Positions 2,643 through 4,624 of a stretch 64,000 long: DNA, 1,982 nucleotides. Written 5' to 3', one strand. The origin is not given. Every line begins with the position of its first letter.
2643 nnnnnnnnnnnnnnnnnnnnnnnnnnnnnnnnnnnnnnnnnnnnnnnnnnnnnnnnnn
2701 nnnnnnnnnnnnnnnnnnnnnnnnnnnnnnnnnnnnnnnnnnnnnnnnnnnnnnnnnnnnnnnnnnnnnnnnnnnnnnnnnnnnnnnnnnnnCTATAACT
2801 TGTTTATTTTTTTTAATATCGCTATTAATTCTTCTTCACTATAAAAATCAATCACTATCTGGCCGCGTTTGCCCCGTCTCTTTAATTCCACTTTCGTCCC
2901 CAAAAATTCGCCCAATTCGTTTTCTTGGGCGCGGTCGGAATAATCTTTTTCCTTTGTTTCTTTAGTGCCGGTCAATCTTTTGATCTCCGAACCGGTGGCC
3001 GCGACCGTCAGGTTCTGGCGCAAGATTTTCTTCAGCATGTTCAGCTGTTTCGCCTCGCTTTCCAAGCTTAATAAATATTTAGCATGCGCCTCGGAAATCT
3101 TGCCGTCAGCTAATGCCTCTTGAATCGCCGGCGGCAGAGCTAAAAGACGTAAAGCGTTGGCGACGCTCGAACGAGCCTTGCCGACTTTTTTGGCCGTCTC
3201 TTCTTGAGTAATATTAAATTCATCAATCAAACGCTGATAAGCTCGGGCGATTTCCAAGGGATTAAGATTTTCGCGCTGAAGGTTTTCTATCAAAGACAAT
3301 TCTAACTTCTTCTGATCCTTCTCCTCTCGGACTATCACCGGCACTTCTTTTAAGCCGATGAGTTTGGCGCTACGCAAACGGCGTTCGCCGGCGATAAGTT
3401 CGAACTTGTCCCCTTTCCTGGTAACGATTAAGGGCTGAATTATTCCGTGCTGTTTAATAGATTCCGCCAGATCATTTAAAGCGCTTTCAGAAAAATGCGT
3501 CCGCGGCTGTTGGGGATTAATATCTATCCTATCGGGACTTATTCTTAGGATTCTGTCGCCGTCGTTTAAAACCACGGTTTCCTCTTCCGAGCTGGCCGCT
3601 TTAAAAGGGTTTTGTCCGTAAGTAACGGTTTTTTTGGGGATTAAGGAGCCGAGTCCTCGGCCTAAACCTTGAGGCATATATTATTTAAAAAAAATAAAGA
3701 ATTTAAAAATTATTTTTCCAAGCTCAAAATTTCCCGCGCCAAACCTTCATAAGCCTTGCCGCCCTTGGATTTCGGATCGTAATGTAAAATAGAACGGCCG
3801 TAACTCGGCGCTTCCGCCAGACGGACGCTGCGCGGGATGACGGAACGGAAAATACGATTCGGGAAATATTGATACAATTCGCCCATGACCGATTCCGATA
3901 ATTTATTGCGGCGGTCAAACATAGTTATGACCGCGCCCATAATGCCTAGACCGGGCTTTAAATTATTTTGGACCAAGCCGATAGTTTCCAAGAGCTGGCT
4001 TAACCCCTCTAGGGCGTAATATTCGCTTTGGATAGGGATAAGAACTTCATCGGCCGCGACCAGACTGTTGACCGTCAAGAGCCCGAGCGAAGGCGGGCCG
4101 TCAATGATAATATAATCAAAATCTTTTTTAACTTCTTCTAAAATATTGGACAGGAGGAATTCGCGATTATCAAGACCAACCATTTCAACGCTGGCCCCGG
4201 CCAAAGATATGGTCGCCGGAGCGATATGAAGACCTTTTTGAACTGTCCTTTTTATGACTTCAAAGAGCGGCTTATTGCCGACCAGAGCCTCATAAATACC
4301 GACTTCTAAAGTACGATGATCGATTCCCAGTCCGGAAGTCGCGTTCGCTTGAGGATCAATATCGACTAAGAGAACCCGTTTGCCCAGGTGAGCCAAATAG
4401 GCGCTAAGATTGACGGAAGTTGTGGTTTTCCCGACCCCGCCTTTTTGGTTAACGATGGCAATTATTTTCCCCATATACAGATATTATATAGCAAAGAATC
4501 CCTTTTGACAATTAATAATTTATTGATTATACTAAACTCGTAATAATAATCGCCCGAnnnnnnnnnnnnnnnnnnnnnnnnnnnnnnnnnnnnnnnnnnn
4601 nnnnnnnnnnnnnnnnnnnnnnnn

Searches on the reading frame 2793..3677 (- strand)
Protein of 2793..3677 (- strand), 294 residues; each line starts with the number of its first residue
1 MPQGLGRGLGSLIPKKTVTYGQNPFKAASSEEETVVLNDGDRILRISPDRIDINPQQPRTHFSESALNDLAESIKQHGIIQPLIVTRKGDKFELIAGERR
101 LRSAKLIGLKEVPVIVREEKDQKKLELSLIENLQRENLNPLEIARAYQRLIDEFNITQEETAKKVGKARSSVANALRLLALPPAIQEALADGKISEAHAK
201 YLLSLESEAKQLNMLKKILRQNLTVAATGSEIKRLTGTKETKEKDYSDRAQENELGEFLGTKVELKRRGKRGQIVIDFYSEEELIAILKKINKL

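Call 10: find_related_loci(query=window:2793-3677:-, collection=genome_contigs, flank=4000)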
Query window:2793-3677:- (294 aa) in genome_contigs; peptide patterns used: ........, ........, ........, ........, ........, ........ (x = any residue, [..] = any of these).
599 stretches matched a pattern (row limit reached: there are more); 492 encode a relative of the query (tblastn E <= 1e-3); the best 80 are kept; 80 distinct loci.
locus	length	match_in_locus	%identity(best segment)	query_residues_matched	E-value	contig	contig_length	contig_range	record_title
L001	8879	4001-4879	86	1-293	6e-167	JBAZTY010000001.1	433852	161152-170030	MAG: Patescibacteria group bacterium isolate SO_2017_GW1_214 NODE_147_length_433852_cov_2.564240_OW334_2017, whole genom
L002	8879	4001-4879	96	1-293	0e+0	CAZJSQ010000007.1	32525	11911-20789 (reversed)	MAG TPA_asm: uncultured Gammaproteobacteria bacterium isolate SRP178699_co1_232 genome assembly, contig: NODE_1402_lengt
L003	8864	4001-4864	86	1-288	9e-164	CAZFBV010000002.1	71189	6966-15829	MAG TPA_asm: uncultured Gammaproteobacteria bacterium isolate SRP170004_co1_568 genome assembly, contig: NODE_413_length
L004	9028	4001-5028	83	1-291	3e-154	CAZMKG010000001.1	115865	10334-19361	MAG TPA_asm: uncultured Gammaproteobacteria bacterium isolate SRP263991_co7_264 genome assembly, contig: NODE_90_length_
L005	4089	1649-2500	82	1-284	9e-158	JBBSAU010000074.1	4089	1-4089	MAG: Patescibacteria group bacterium isolate La6_metabat2.044 La6_metabat2.044_K_89016_L_4089_cov_130.1897, whole genome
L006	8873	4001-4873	81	1-291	7e-153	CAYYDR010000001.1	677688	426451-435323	MAG TPA_asm: uncultured Gammaproteobacteria bacterium isolate SRP302447_co2_591 genome assembly, contig: NODE_22_length_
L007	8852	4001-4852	82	1-284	2e-152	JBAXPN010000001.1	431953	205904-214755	MAG: Candidatus Falkowbacteria bacterium isolate ELA532 MAG532_1, whole genome shotgun sequence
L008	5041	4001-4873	80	1-291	1e-152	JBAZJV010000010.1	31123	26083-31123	MAG: Patescibacteria group bacterium isolate SO_2017_LW4_128 scaffold_3170_c1_LW137-91_2017, whole genome shotgun sequen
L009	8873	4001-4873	79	1-291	9e-152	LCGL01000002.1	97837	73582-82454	MAG: Candidatus Falkowbacteria bacterium GW2011_GWF2_43_32 UV95_C0002, whole genome shotgun sequence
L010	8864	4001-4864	81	1-288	1e-151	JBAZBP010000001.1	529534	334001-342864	MAG: Patescibacteria group bacterium isolate SO_2017_GW1_115 NODE_100_length_529534_cov_2.059285_OW334_2017, whole genom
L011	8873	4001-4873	80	1-291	1e-151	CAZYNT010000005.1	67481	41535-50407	MAG TPA_asm: uncultured Gammaproteobacteria bacterium isolate SRP263991_co4_298 genome assembly, contig: NODE_311_length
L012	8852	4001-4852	80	1-284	8e-151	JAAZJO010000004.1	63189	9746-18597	MAG: Candidatus Falkowbacteria bacterium isolate AS21ysBPME_294 46836_AS21, whole genome shotgun sequence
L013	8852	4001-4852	81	1-284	2e-150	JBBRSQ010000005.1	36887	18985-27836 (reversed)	MAG: Patescibacteria group bacterium isolate La2_metabat2.105 La2_metabat2.105_K_2097835L36887_cov_36.9606, whole genome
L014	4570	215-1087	79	1-291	3e-153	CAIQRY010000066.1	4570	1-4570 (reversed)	uncultured bacterium isolate AM-lipid-02-D9_bin-0787 genome assembly, contig: bin-0787:66/68, whole genome shotgun seque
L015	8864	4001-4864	79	1-288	9e-150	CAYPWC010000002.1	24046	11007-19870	MAG TPA_asm: uncultured Gammaproteobacteria bacterium isolate SRP192927_co4_865 genome assembly, contig: NODE_3876_lengt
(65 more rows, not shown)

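Call 19: list_cluster_members(proteins=[window:2793-3677:-])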
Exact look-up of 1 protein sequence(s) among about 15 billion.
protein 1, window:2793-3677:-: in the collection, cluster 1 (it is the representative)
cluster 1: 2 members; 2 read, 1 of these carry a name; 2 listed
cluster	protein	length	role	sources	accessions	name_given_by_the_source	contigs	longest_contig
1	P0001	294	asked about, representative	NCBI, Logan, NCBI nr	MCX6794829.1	MAG: ParB/RepB/Spo0J family partition protein [Candidatus Falkowbacteria bacterium] | ParB/RepB/Spo0J family partition protein [Candidatus Falkowbacteria bacterium]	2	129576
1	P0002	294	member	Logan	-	-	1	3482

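Call 21: find_encoding_contigs(protein=P0002, flank=3000)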
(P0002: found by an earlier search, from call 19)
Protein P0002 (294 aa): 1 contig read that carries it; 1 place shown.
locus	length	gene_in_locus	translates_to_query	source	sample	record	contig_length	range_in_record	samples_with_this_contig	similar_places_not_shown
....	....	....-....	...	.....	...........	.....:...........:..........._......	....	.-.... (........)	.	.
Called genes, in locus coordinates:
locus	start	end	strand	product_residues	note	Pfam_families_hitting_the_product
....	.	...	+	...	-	?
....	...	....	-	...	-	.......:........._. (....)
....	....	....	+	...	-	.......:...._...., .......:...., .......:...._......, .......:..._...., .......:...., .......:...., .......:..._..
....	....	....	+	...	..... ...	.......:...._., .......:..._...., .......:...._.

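Call 22: find_encoding_contigs(protein=P0001, flank=3000)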
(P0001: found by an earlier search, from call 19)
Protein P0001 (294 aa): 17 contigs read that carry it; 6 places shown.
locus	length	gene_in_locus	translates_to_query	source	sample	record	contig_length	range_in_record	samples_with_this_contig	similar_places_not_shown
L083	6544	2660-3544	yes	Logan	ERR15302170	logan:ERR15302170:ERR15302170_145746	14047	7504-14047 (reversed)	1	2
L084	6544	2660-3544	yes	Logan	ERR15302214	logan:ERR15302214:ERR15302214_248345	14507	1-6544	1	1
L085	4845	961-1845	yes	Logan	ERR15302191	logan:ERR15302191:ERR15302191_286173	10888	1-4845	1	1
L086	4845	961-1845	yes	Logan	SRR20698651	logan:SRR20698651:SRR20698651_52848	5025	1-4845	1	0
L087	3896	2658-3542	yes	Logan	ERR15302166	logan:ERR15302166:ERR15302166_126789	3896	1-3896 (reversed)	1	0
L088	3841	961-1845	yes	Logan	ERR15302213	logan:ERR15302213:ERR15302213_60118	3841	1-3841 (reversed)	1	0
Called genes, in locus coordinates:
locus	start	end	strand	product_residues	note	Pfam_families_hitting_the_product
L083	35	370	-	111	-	-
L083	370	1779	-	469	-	-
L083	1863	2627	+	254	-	PF00142:Fer4_NifH, PF01656:CbiA, PF02374:ArsA_ATPase, PF06564:CBP_BcsQ, PF09140:MipZ (faint), PF10609:ParA, PF13614:AAA_31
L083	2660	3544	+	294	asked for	PF02195:ParB_N, PF17762:HTH_ParB, PF23552:ParB_C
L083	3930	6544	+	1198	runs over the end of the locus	PF02811:PHP, PF07733:DNA_pol3_alpha, PF17657:DNA_pol3_finger, PF14579:HHH_6, PF01336:tRNA_anti-codon (weak)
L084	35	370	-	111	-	-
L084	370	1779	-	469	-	-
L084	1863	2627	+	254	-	PF00142:Fer4_NifH, PF01656:CbiA, PF02374:ArsA_ATPase, PF06564:CBP_BcsQ, PF09140:MipZ (faint), PF10609:ParA, PF13614:AAA_31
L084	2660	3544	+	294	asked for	PF02195:ParB_N, PF17762:HTH_ParB, PF23552:ParB_C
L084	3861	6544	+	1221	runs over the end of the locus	PF02811:PHP, PF07733:DNA_pol3_alpha, PF17657:DNA_pol3_finger, PF14579:HHH_6, PF01336:tRNA_anti-codon (weak)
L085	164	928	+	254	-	PF00142:Fer4_NifH, PF01656:CbiA, PF02374:ArsA_ATPase, PF06564:CBP_BcsQ, PF09140:MipZ (faint), PF10609:ParA, PF13614:AAA_31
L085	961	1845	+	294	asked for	PF02195:ParB_N, PF17762:HTH_ParB, PF23552:ParB_C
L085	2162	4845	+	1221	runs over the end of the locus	PF02811:PHP, PF07733:DNA_pol3_alpha, PF17657:DNA_pol3_finger, PF14579:HHH_6, PF01336:tRNA_anti-codon (weak)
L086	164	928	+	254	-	PF00142:Fer4_NifH, PF01656:CbiA, PF02374:ArsA_ATPase, PF06564:CBP_BcsQ, PF09140:MipZ (faint), PF10609:ParA, PF13614:AAA_31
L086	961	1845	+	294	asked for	PF02195:ParB_N, PF17762:HTH_ParB, PF23552:ParB_C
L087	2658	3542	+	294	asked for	PF02195:ParB_N, PF17762:HTH_ParB, PF23552:ParB_C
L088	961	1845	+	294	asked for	PF02195:ParB_N, PF17762:HTH_ParB, PF23552:ParB_C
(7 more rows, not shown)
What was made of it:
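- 2793..3677 (-): parB (294 aa). Pfam ParB_N, HTH_ParB and ParB_C on the identical protein P0001, which NCBI names a ParB/RepB/Spo0J family partition protein of Candidatus Falkowbacteria (calls 19, 22).
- On TIGR array (TIGR-Tas): The neighbours are dnaE, parB and parA (call 22).
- Checked: They are dnaE (PHP and DNA_pol3_alpha domains) and parB (ParB_N, HTH_ParB) (call 22).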

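Call 26: find_homologous_proteins(query=P0001, max_evalue=1e-100)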
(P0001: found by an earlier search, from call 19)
Query P0001 (294 aa): 332 proteins with E <= 1e-100 among 8000 candidates; the best 120 are listed.
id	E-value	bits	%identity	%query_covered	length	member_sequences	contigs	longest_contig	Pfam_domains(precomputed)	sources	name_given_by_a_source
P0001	3.6e-179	612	100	100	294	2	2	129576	PF17762.9,PF23552.3,PF02195.27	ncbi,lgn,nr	ncbi:MAG: ParB/RepB/Spo0J family partition protein [Candidatus Falkowbacteria bacterium]|nr:ParB/Rep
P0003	2.9e-171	586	96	100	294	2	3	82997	PF17762.9,PF23552.3,PF02195.27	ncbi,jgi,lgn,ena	-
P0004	5.5e-158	542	89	100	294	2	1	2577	PF17762.9,PF23552.3,PF02195.27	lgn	-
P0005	1.5e-157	541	89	100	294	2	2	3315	PF17762.9,PF23552.3,PF02195.27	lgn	-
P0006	2.4e-157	540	88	99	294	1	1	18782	PF17762.9,PF23552.3,PF02195.27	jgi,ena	-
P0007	4.3e-157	540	88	100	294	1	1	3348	PF17762.9,PF23552.3,PF02195.27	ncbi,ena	-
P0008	5.7e-157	539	88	100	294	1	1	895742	PF17762.9,PF23552.3,PF02195.27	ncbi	-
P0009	1.2e-156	538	87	100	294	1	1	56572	PF17762.9,PF23552.3,PF02195.27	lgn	-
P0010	3.3e-156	537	88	100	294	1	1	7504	PF17762.9,PF23552.3,PF02195.27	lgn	-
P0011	4.7e-156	536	89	100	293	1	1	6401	PF17762.9,PF23552.3,PF02195.27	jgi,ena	-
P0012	6.7e-156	536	88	99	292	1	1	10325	PF17762.9,PF23552.3,PF02195.27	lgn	-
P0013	9.1e-155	532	87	100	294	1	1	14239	PF17762.9,PF23552.3,PF02195.27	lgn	-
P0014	9.8e-155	532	88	99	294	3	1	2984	PF17762.9,PF23552.3,PF02195.27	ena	-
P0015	1.4e-154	531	87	100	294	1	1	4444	PF17762.9,PF23552.3,PF02195.27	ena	-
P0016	2.1e-154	531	86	100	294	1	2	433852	PF17762.9,PF23552.3,PF02195.27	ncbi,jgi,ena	ncbi:MAG: ParB/RepB/Spo0J family partition protein [Patescibacteria group bacterium]|jgi:ParB family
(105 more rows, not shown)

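Call 27: find_encoding_contigs(protein=P0006, flank=1500, max_places=2)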
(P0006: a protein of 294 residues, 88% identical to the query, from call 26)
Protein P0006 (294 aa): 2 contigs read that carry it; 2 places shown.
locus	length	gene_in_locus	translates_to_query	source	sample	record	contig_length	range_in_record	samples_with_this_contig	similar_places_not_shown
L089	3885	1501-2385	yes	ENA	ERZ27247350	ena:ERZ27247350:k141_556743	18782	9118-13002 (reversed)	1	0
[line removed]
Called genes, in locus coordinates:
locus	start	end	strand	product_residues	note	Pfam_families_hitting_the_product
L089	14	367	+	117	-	-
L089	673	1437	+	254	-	PF00142:Fer4_NifH, PF01656:CbiA, PF02374:ArsA_ATPase, PF06564:CBP_BcsQ, PF09140:MipZ, PF10609:ParA, PF13614:AAA_31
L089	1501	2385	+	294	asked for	PF02195:ParB_N, PF17762:HTH_ParB, PF23552:ParB_C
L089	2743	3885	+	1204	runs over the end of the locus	PF02811:PHP, PF07733:DNA_pol3_alpha, PF17657:DNA_pol3_finger, PF14579:HHH_6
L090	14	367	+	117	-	-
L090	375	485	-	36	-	-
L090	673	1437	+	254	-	PF00142:Fer4_NifH, PF01656:CbiA, PF02374:ArsA_ATPase, PF06564:CBP_BcsQ, PF09140:MipZ, PF10609:ParA, PF13614:AAA_31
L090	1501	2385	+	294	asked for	PF02195:ParB_N, PF17762:HTH_ParB, PF23552:ParB_C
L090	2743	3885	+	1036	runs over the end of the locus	?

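Call 28: find_encoding_contigs(protein=P0008, flank=1500, max_places=2)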
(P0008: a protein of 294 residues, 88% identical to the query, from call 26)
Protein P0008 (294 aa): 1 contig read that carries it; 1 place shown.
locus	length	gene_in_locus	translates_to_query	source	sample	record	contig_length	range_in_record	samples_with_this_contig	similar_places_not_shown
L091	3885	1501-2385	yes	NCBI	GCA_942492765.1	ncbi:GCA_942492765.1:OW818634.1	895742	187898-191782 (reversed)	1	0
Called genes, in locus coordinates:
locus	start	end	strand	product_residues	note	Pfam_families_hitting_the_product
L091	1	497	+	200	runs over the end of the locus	PF13875:DUF4202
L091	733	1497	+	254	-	PF00142:Fer4_NifH, PF01656:CbiA, PF02374:ArsA_ATPase, PF06564:CBP_BcsQ, PF09140:MipZ, PF10609:ParA, PF13614:AAA_31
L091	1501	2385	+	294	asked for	PF02195:ParB_N, PF17762:HTH_ParB, PF23552:ParB_C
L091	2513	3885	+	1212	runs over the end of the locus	PF02811:PHP, PF07733:DNA_pol3_alpha, PF17657:DNA_pol3_finger, PF14579:HHH_6, PF01336:tRNA_anti-codon (weak)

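Call 29: find_encoding_contigs(protein=P0011, flank=1500, max_places=2)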
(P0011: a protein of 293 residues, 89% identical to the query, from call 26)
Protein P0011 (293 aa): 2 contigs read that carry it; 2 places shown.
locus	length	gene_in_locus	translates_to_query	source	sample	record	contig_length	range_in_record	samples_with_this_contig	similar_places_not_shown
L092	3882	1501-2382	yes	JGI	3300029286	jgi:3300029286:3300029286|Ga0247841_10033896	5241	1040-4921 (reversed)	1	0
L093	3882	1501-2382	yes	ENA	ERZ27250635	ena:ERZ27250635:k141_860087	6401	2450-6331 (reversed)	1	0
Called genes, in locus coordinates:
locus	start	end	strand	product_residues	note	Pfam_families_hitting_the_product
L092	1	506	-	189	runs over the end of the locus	PF14527:LAGLIDADG_WhiA (faint), PF14528:LAGLIDADG_3 (weak)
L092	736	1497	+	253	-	PF00142:Fer4_NifH, PF01656:CbiA, PF02374:ArsA_ATPase, PF06564:CBP_BcsQ, PF09140:MipZ (faint), PF10609:ParA, PF13614:AAA_31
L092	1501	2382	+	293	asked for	PF02195:ParB_N, PF17762:HTH_ParB, PF23552:ParB_C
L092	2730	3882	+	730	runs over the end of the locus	?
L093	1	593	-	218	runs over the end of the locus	PF14527:LAGLIDADG_WhiA (faint), PF14528:LAGLIDADG_3 (weak)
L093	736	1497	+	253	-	PF00142:Fer4_NifH, PF01656:CbiA, PF02374:ArsA_ATPase, PF06564:CBP_BcsQ, PF09140:MipZ (faint), PF10609:ParA, PF13614:AAA_31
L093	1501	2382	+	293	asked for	PF02195:ParB_N, PF17762:HTH_ParB, PF23552:ParB_C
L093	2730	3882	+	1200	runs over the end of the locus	?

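Call 30: find_encoding_contigs(protein=P0005, flank=1500, max_places=2)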
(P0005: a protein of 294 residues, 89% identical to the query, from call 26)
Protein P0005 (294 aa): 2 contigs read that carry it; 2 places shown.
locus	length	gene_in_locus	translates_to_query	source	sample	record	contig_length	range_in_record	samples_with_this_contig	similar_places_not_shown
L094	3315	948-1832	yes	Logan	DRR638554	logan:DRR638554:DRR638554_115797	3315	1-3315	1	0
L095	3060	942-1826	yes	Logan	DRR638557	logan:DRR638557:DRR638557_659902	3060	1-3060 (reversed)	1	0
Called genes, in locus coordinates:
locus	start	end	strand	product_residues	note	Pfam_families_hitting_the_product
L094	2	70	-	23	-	?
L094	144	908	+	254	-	PF00142:Fer4_NifH, PF01656:CbiA, PF02374:ArsA_ATPase (weak), PF06564:CBP_BcsQ, PF09140:MipZ, PF10609:ParA, PF13614:AAA_31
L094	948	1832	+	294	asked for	PF02195:ParB_N, PF17762:HTH_ParB, PF23552:ParB_C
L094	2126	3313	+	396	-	?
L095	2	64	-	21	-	?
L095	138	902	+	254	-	PF00142:Fer4_NifH, PF01656:CbiA, PF02374:ArsA_ATPase (weak), PF06564:CBP_BcsQ, PF09140:MipZ, PF10609:ParA, PF13614:AAA_31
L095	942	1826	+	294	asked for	PF02195:ParB_N, PF17762:HTH_ParB, PF23552:ParB_C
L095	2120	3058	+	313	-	?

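Call 33: find_encoding_contigs(protein=P0009, flank=1500, max_places=1)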
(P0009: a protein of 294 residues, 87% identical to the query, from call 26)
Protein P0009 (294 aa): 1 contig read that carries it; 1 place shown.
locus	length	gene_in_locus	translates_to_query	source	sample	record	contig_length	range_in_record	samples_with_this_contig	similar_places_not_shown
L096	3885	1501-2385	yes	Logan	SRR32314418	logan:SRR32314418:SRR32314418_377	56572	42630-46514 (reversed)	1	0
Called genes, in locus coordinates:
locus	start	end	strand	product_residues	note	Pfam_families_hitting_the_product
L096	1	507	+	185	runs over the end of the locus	PF13875:DUF4202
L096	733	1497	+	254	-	PF00142:Fer4_NifH, PF01656:CbiA, PF02374:ArsA_ATPase, PF06564:CBP_BcsQ, PF09140:MipZ, PF10609:ParA, PF13614:AAA_31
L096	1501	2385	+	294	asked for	PF02195:ParB_N, PF17762:HTH_ParB, PF23552:ParB_C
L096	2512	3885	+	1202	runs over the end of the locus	PF02811:PHP, PF07733:DNA_pol3_alpha, PF17657:DNA_pol3_finger, PF14579:HHH_6, PF01336:tRNA_anti-codon (weak)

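Call 34: find_encoding_contigs(protein=P0010, flank=1500, max_places=1)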
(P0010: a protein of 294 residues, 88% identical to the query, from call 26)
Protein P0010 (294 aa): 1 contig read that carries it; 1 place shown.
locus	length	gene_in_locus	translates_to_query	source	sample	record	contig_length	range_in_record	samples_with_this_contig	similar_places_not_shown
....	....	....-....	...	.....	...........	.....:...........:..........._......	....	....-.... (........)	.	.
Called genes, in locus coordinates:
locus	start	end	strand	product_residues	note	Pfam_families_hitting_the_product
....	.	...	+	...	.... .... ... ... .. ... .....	-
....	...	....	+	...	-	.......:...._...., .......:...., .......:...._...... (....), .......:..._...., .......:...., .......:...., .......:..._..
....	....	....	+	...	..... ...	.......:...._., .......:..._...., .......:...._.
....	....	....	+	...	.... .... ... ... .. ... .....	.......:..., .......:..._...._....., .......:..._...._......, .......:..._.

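Call 35: find_encoding_contigs(protein=P0012, flank=1500, max_places=1)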
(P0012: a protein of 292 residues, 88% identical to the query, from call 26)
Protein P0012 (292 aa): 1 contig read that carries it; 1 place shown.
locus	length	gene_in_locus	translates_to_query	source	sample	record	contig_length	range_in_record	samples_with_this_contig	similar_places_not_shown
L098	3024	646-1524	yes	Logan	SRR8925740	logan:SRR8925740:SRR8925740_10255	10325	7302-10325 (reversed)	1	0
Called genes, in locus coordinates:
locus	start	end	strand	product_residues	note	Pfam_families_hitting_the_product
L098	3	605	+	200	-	?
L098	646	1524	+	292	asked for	PF02195:ParB_N, PF17762:HTH_ParB, PF23552:ParB_C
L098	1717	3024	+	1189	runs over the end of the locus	PF02811:PHP, PF07733:DNA_pol3_alpha, PF17657:DNA_pol3_finger, PF14579:HHH_6, PF01336:tRNA_anti-codon (faint)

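Call 36: find_encoding_contigs(protein=P0013, flank=1500, max_places=1)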
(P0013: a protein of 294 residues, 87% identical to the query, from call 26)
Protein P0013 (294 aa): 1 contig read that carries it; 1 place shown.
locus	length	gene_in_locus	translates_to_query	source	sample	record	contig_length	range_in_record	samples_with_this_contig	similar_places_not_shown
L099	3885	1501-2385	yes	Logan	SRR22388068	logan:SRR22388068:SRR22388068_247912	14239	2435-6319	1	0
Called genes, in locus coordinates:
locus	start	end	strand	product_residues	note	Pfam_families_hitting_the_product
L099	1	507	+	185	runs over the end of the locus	PF13875:DUF4202, PF01966:HD (weak)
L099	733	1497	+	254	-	PF00142:Fer4_NifH, PF01656:CbiA, PF02374:ArsA_ATPase, PF06564:CBP_BcsQ, PF09140:MipZ, PF10609:ParA, PF13614:AAA_31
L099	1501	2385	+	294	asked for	PF02195:ParB_N, PF17762:HTH_ParB, PF23552:ParB_C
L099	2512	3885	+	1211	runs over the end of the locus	PF02811:PHP, PF07733:DNA_pol3_alpha, PF17657:DNA_pol3_finger, PF14579:HHH_6, PF01336:tRNA_anti-codon (weak)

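Call 37: find_encoding_contigs(protein=P0004, flank=1500, max_places=1)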
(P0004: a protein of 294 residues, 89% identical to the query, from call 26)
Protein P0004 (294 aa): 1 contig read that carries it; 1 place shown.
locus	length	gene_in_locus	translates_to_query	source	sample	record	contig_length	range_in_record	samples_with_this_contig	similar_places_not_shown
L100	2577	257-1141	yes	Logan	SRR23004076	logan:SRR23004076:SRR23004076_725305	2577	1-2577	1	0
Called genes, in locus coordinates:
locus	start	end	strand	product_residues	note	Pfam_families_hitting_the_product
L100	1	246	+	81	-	?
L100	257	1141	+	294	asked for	PF02195:ParB_N, PF17762:HTH_ParB, PF23552:ParB_C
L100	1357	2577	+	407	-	?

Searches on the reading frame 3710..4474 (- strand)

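Call 46: search_protein_families(library=pfam, proteins=[window:3710-4474:-], max_evalue=0.01)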
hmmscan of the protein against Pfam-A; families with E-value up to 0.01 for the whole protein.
window:3710-4474:- (254 aa): 10 families
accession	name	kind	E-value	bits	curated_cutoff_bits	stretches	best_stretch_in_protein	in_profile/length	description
PF13614.12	AAA_31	-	7.7e-67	225.1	27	1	3-177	2-176/177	AAA domain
PF01656.29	CbiA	-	5e-30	104.5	25.4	1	5-228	1-124/125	CobQ/CobB/MinD/ParA nucleotide binding domain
PF00142.24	Fer4_NifH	-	7.2e-12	45.8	25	1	8-251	5-246/271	4Fe-4S iron sulfur cluster binding proteins, NifH/frxC family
PF10609.15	ParA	-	8.2e-12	45.5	27.1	1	3-159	4-154/246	NUBPL iron-transfer P-loop NTPase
PF09140.17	MipZ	-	1.6e-10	41.2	20.7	1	4-43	2-41/262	ATPase MipZ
PF06564.18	CBP_BcsQ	-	1.7e-09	38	21.3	1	4-246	3-230/234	Cellulose biosynthesis protein BcsQ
PF02374.21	ArsA_ATPase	-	3.5e-09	36.7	24.3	1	7-135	5-144/305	Anion-transporting ATPase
PF00448.28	SRP54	-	0.0012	19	22.7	1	13-78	11-76/196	SRP54-type protein, GTPase domain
PF07015.17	VirC1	-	0.0021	17.9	24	1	3-41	2-40/231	VirC1 protein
PF16575.11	CLP1_P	-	0.003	17.8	26.6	1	13-44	4-35/188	mRNA cleavage and polyadenylation factor CLP1 P-loop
